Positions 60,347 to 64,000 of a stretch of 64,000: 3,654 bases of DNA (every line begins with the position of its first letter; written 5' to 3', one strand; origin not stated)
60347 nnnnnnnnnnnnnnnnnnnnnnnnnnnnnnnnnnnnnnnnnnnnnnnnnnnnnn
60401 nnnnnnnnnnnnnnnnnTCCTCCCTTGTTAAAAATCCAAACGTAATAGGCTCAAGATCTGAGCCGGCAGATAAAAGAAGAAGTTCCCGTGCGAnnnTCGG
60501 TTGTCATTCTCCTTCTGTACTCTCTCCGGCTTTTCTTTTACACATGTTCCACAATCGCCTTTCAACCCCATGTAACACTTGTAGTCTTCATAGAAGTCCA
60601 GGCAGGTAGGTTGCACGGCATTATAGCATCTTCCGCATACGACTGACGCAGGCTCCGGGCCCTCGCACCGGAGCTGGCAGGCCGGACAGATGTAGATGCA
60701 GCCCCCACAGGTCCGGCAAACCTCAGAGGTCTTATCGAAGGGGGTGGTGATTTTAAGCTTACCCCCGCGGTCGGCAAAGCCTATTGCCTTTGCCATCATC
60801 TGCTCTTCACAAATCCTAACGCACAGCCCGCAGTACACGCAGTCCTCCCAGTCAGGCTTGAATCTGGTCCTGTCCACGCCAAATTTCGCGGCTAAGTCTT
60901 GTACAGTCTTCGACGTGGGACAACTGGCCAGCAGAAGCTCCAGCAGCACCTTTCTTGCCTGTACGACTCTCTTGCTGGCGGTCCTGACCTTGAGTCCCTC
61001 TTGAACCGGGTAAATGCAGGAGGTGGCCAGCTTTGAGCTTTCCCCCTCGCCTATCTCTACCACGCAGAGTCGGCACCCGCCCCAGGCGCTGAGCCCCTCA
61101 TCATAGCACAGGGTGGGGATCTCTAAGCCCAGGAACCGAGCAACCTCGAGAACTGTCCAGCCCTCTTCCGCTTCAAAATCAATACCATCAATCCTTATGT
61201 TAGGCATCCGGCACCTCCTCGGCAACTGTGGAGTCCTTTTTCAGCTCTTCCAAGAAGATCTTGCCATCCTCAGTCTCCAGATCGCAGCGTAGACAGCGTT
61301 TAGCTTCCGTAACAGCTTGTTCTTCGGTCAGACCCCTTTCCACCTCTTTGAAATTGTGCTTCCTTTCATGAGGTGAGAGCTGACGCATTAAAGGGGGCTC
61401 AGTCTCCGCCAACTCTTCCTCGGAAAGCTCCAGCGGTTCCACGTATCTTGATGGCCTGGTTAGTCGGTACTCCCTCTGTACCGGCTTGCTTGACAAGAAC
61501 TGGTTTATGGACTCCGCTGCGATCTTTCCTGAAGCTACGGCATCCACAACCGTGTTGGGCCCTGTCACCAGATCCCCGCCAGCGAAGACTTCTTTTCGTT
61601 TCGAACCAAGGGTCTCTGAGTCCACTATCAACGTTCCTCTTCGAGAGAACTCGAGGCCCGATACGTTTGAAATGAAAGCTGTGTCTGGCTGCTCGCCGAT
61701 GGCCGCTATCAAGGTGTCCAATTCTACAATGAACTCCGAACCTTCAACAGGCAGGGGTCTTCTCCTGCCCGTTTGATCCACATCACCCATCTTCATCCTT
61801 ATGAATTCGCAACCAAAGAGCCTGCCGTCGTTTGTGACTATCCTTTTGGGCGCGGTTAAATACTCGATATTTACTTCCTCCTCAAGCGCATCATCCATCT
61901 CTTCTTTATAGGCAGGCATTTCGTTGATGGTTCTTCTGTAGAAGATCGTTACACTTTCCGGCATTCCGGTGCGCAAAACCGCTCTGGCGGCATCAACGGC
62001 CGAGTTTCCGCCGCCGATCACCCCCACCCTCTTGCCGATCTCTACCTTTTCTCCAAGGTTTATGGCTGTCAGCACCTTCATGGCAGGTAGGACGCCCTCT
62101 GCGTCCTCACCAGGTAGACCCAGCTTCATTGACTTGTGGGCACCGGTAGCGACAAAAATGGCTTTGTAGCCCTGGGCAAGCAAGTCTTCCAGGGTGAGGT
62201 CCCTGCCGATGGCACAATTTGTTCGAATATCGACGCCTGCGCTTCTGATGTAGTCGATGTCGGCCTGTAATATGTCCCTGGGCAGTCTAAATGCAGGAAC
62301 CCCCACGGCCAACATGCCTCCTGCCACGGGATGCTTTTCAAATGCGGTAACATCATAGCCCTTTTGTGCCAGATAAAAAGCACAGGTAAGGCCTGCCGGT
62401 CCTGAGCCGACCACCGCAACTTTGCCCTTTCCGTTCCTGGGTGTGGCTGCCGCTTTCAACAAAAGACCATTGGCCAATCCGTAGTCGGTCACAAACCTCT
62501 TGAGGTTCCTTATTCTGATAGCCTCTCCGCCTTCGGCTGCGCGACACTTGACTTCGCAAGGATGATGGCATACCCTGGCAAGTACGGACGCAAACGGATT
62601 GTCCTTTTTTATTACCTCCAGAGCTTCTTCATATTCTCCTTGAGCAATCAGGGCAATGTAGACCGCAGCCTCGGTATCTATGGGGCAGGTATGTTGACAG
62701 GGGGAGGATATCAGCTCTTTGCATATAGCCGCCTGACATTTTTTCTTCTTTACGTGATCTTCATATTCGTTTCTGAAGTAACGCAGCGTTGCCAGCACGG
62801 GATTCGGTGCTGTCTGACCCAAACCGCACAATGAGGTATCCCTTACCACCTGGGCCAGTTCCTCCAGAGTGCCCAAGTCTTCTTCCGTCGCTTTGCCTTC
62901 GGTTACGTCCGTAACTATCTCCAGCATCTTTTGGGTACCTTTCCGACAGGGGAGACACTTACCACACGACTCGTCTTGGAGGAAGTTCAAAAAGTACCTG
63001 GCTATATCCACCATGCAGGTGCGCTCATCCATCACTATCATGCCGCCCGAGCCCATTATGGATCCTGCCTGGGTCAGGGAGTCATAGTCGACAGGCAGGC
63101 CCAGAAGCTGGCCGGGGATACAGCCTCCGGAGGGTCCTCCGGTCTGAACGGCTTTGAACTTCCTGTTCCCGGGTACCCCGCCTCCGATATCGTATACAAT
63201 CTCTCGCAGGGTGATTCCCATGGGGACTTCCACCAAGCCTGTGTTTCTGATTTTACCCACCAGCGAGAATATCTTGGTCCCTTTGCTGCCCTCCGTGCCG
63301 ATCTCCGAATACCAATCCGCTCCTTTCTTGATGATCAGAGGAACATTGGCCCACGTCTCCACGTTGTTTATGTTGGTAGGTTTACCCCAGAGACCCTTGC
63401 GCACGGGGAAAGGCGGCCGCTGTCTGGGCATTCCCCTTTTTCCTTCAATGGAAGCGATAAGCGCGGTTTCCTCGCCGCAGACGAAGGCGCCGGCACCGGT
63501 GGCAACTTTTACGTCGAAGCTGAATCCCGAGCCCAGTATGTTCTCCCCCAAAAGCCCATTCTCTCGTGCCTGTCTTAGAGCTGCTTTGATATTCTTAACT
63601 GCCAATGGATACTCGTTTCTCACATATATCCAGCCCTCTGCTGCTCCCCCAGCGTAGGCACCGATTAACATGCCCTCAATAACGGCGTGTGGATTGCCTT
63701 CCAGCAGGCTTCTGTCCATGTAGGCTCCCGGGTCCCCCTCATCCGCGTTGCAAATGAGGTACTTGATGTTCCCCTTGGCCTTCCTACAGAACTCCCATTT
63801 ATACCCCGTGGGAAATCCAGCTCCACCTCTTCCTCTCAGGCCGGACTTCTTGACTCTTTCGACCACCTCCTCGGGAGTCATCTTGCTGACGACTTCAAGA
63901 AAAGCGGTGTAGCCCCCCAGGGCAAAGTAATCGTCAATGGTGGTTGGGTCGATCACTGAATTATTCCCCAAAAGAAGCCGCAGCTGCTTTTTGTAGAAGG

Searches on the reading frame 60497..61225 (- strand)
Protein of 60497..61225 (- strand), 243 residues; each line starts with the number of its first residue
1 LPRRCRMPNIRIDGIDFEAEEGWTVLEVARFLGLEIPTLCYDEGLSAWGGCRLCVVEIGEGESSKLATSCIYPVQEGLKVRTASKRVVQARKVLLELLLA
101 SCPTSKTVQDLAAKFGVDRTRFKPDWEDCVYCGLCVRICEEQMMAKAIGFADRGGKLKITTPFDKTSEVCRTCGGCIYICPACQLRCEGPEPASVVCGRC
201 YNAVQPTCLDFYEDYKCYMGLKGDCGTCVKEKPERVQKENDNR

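Call 21: search_protein_families(library=pfam, proteins=[window:60497-61225:-], max_evalue=0.01)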
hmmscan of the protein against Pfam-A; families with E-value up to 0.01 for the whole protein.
window:60497-61225:- (243 aa): 6 families
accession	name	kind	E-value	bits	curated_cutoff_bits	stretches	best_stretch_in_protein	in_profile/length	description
PF13510.11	Fer2_4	-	4.3e-16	59.2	22.8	1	9-84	5-81/82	2Fe-2S iron-sulfur cluster binding domain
PF12838.12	Fer4_7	-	0.0001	23.1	27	1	129-182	2-50/52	4Fe-4S dicluster domain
PF00037.32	Fer4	-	0.00031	20.9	21.1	1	124-139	3-18/24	4Fe-4S binding domain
PF14697.11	Fer4_21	-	0.00083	19.9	35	1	127-182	6-53/59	4Fe-4S dicluster domain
PF22117.2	Fer4_Nqo3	-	0.0011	19.6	27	1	127-182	9-63/67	NADH-quinone oxidoreductase subunit 3, ferredoxin-like domain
PF13187.11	Fer4_9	-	0.0093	16.4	27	1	101-143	11-51/52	4Fe-4S dicluster domain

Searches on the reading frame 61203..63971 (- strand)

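Call 21: search_protein_families(library=pfam, proteins=[window:61203-63971:-], max_evalue=0.01)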
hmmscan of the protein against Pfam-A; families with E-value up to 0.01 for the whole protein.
window:61203-63971:- (923 aa): 17 families
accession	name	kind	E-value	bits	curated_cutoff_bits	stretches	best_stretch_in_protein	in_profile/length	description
PF01512.22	Complex1_51K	-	1.8e-48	164.7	31.2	1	40-211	1-149/150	Nuo51 FMN-binding domain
PF10589.14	NADH_4Fe-4S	-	1.1e-33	115.4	23.5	1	322-406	1-85/85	NADH-ubiquinone oxidoreductase-F iron-sulfur binding region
PF07992.20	Pyr_redox_2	-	1.4e-32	113.7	26.1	1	517-815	2-291/291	Pyridine nucleotide-disulphide oxidoreductase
PF14691.11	Fer4_20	-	8.5e-24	84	25.8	2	409-501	16-111/113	Dihydroprymidine dehydrogenase domain II, 4Fe-4S cluster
PF13738.12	Pyr_redox_3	-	9e-13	48.6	30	1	604-799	127-305/305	Pyridine nucleotide-disulphide oxidoreductase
PF13450.12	NAD_binding_8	-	1e-09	38.9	21.9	1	520-553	1-34/68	NAD(P)-binding Rossmann-like domain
PF00070.33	Pyr_redox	-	1.5e-08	35.5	22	0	517-548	1-32/82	Pyridine nucleotide-disulphide oxidoreductase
PF01266.30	DAO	-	6.3e-08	33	27.9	1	517-552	1-37/353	FAD dependent oxidoreductase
PF00890.30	FAD_binding_2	-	6.7e-06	26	20.4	1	518-556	2-40/414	FAD binding domain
PF12831.13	FAD_oxidored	-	1.4e-05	25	27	1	518-558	2-42/416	FAD dependent oxidoreductase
PF01946.23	Thi4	-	4.7e-05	23.2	26.2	1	517-557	19-60/235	Thi4 family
PF10531.15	SLBB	-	0.00011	22.4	27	1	235-283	2-53/55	SLBB domain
PF01494.25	FAD_binding_3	-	0.00034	20.4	22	1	517-548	3-34/349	FAD binding domain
PF01134.28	GIDA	-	0.00046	19.8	22.1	0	517-547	1-31/391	Glucose inhibited division protein A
PF03486.20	HI0933_like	-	0.0012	18.7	50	1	517-551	2-36/244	HI0933-like protein Rossmann domain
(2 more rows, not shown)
